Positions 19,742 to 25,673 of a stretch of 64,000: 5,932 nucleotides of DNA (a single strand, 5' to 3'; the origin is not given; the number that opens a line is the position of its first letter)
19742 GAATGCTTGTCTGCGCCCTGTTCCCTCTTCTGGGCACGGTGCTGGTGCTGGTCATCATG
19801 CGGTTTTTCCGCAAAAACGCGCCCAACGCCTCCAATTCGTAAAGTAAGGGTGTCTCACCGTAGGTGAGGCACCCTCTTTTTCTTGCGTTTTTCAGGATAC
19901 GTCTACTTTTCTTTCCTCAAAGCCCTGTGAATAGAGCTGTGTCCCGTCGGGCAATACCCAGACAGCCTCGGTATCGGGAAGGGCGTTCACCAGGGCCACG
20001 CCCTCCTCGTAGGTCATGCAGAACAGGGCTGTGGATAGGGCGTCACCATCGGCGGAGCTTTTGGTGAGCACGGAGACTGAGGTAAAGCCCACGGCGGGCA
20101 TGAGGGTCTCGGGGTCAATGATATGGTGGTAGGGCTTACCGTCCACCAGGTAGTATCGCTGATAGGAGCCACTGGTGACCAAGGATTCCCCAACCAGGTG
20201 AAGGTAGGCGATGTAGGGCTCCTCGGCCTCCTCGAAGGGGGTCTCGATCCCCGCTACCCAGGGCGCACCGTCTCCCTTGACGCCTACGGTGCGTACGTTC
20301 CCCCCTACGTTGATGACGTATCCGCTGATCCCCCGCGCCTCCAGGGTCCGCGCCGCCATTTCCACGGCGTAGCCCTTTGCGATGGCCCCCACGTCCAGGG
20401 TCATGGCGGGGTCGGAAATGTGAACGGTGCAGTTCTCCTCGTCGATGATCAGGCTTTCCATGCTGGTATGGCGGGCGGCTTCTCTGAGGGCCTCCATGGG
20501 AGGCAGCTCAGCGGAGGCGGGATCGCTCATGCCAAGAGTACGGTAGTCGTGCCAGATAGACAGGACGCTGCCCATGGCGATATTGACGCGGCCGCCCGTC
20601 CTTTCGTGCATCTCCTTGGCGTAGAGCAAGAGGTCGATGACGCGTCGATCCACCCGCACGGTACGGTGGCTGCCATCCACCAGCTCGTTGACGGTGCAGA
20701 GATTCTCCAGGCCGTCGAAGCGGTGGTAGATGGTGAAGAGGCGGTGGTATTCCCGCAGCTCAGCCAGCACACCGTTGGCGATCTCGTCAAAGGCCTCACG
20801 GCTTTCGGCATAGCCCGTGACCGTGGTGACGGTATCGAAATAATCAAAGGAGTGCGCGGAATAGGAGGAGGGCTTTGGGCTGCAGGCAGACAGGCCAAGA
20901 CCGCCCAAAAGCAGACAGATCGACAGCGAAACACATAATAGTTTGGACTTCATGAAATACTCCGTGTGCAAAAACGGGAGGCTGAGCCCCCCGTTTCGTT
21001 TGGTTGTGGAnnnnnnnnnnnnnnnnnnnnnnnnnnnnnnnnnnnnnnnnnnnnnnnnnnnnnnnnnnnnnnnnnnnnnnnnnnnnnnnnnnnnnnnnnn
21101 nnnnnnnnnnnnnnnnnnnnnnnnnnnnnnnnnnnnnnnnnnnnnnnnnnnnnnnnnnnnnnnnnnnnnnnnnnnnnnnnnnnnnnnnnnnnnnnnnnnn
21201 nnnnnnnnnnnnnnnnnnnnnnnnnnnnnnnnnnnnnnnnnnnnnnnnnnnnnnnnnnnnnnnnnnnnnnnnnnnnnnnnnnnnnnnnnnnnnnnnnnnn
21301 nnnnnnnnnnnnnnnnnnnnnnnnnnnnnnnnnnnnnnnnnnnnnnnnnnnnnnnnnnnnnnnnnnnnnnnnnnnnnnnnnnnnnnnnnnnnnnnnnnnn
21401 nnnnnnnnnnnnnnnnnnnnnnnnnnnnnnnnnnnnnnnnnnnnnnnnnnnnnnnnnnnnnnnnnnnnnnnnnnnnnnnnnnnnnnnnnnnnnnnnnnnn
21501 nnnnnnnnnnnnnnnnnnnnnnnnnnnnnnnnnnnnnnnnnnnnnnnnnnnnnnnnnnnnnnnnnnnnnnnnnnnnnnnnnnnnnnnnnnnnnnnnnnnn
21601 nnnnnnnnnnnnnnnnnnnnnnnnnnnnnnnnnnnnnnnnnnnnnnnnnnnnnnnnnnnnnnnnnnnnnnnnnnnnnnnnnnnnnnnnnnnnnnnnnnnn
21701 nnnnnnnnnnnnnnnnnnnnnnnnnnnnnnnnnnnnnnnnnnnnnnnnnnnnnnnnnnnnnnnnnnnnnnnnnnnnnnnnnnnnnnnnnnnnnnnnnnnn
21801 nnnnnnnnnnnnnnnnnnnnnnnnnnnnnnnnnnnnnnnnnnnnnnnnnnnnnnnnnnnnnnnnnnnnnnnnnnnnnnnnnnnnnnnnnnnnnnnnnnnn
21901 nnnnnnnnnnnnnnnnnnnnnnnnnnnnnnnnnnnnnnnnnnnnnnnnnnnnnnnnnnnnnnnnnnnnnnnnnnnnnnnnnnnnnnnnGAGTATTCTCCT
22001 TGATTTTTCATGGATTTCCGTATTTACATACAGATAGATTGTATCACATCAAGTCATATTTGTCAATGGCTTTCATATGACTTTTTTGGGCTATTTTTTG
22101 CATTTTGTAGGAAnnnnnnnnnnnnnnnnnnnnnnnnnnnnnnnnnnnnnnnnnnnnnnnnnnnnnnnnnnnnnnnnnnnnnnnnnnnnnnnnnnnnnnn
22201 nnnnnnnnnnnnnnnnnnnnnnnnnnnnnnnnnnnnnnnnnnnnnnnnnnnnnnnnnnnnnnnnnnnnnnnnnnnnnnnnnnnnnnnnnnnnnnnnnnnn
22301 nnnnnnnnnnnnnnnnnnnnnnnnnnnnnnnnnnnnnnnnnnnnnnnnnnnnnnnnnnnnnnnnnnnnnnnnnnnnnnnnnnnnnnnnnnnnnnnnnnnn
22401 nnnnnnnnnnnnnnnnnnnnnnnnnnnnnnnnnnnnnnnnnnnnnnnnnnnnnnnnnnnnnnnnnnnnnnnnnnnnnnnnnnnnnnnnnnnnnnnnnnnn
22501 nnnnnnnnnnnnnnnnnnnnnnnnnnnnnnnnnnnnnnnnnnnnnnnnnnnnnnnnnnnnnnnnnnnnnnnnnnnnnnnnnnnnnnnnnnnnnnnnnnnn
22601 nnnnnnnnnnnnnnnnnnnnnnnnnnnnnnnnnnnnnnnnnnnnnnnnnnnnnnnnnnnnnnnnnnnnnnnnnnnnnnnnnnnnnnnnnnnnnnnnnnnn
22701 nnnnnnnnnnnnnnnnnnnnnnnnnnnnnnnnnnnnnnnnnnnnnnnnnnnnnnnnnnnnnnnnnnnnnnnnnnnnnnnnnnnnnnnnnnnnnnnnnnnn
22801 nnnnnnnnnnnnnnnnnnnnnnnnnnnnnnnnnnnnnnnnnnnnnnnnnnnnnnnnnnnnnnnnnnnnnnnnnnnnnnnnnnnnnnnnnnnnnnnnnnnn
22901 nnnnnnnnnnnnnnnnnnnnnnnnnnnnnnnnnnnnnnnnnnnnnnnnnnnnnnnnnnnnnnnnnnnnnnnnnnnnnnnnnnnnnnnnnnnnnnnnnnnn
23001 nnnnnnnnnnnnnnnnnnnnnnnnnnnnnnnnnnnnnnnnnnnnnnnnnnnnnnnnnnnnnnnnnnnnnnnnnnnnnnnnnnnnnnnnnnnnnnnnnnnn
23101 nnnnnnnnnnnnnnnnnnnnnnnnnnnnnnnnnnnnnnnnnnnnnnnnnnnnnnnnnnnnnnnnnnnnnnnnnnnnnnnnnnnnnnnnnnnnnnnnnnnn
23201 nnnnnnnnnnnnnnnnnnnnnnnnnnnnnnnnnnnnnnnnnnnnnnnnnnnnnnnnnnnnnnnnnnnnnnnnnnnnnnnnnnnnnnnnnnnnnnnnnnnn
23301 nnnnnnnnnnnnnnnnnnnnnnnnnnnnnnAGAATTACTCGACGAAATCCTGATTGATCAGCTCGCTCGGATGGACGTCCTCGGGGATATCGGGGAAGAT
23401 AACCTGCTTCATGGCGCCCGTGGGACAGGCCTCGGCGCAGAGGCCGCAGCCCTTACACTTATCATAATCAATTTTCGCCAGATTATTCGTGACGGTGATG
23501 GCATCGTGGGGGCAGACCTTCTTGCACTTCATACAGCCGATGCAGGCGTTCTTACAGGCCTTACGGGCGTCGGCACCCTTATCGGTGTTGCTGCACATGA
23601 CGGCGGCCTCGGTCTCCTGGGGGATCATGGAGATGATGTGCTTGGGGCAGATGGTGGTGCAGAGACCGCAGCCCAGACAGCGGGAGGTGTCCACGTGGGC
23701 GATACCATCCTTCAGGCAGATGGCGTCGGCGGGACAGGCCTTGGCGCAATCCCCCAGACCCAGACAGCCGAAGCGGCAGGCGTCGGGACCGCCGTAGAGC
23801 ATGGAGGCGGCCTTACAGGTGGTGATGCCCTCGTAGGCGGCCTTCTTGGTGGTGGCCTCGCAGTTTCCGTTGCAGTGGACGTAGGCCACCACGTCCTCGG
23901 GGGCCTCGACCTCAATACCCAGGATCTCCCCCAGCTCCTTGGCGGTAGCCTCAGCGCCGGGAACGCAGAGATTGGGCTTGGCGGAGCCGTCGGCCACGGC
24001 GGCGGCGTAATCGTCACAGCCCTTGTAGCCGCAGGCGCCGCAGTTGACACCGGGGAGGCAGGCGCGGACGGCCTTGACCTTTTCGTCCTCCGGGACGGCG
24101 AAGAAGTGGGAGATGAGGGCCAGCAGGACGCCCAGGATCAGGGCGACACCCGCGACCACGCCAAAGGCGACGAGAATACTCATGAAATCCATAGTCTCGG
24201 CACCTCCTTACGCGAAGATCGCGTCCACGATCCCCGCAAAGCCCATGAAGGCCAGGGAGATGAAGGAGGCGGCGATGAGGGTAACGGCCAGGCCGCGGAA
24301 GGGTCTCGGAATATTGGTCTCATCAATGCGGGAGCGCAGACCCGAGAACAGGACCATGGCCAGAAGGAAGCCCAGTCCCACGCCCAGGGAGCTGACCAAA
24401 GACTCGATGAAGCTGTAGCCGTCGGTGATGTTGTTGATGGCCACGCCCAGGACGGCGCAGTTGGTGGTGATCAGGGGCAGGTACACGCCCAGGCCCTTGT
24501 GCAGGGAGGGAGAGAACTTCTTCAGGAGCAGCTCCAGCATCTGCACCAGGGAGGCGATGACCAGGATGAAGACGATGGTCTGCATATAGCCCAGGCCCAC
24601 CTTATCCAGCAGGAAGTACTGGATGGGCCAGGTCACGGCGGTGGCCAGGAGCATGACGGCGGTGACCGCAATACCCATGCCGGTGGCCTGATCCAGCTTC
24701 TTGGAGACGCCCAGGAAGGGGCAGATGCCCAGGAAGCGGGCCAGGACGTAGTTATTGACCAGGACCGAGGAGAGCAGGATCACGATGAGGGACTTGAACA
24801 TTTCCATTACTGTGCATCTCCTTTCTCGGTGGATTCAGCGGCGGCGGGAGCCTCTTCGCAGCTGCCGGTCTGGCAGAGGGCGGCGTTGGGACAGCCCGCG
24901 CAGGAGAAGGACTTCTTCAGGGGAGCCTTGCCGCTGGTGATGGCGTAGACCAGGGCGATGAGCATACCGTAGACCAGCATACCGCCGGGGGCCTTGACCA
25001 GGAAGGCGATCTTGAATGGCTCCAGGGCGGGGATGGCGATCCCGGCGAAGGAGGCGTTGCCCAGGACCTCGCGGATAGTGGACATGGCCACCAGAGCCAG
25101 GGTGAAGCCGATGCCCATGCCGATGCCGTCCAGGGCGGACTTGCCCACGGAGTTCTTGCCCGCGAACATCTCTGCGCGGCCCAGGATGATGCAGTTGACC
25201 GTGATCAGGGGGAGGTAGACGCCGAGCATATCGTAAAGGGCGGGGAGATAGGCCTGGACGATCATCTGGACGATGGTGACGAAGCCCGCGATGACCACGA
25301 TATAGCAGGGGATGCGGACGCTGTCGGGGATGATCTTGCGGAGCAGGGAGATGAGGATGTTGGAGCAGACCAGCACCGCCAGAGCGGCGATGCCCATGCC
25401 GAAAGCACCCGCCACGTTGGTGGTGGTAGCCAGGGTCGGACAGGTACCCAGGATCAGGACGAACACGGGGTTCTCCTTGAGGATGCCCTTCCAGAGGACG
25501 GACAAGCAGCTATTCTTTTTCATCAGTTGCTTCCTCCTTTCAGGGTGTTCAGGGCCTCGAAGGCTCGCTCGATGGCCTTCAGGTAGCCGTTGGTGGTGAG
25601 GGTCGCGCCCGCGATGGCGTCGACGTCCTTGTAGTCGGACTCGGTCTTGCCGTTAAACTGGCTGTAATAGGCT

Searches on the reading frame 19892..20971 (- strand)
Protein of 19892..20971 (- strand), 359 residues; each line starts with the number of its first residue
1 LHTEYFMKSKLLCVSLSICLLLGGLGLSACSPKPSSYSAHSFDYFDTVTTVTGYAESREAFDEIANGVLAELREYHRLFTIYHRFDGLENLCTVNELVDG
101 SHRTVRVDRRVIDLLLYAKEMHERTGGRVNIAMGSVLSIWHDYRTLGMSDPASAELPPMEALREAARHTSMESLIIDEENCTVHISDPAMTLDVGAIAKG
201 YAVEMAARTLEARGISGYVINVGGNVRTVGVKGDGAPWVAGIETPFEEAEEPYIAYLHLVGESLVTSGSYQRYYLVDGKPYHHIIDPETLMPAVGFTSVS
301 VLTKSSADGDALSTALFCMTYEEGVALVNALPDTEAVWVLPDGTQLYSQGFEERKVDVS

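Call 17: search_protein_families(library=pfam, proteins=[window:19892-20971:-])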
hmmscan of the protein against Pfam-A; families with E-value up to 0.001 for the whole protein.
window:19892-20971:- (359 aa): 1 family
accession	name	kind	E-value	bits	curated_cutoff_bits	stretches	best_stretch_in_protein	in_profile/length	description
PF02424.20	ApbE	-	1.1e-65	222.2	25.6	1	45-338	1-266/266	ApbE family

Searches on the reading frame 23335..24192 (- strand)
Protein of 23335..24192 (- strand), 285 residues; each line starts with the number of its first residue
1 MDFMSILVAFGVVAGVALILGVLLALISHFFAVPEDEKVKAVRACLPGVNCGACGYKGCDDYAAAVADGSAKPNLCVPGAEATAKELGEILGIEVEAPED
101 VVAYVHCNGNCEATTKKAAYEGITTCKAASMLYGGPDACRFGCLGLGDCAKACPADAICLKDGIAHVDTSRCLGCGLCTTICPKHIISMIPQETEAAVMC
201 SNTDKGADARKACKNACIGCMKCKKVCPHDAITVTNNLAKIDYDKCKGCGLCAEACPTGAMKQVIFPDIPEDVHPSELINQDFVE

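Call 17: search_protein_families(library=pfam, proteins=[window:23335-24192:-])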
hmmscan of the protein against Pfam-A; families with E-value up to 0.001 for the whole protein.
window:23335-24192:- (285 aa): 14 families
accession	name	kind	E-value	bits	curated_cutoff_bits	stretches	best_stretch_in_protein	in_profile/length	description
PF00037.32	Fer4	-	6.1e-23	80.1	21.1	3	240-261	2-23/24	4Fe-4S binding domain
PF12837.12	Fer4_6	-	3e-17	62.1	25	3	239-260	2-23/24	4Fe-4S binding domain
PF04060.18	FeS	-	3.8e-14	52.5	23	1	46-78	1-33/33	Putative Fe-S cluster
PF14697.11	Fer4_21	-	3.9e-14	52.9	35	2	214-261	5-57/59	4Fe-4S dicluster domain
PF13187.11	Fer4_9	-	1.2e-13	51.3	27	2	216-261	1-52/52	4Fe-4S dicluster domain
PF25160.1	LdpA_Fe-S-bd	-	1.6e-13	50.6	27.6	2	149-190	9-46/49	LdpA Fe-S cluster-binding domain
PF12838.12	Fer4_7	-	2.3e-13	50.8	27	2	217-260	2-52/52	4Fe-4S dicluster domain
PF13237.11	Fer4_10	-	1.8e-11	44.2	25.5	2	215-257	7-53/53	4Fe-4S dicluster domain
PF12797.12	Fer4_2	-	3e-11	42.9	24.5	2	241-258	5-22/22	4Fe-4S binding domain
PF13484.11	Fer4_16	-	7.1e-10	40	30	2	171-229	1-65/66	4Fe-4S double cluster binding domain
PF12798.12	Fer4_3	-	8.2e-07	29.8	27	0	217-231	1-15/15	4Fe-4S binding domain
PF12800.12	Fer4_4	-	1.2e-06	28.7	24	0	244-259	2-17/17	4Fe-4S binding domain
PF13534.11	Fer4_17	-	3.8e-05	24.6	22.2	1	171-230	1-59/61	4Fe-4S dicluster domain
PF13183.11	Fer4_8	-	6.1e-05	23.9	27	0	170-230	3-67/68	4Fe-4S dicluster domain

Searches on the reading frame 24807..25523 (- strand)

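Call 17: search_protein_families(library=pfam, proteins=[window:24807-25523:-])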
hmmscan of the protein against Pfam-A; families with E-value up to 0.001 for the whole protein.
window:24807-25523:- (238 aa): 1 family
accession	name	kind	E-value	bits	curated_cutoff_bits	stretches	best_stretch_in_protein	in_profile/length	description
PF02508.19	Rnf-Nqr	-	1e-61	208.4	23.8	1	7-188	2-173/174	Rnf-Nqr subunit, membrane protein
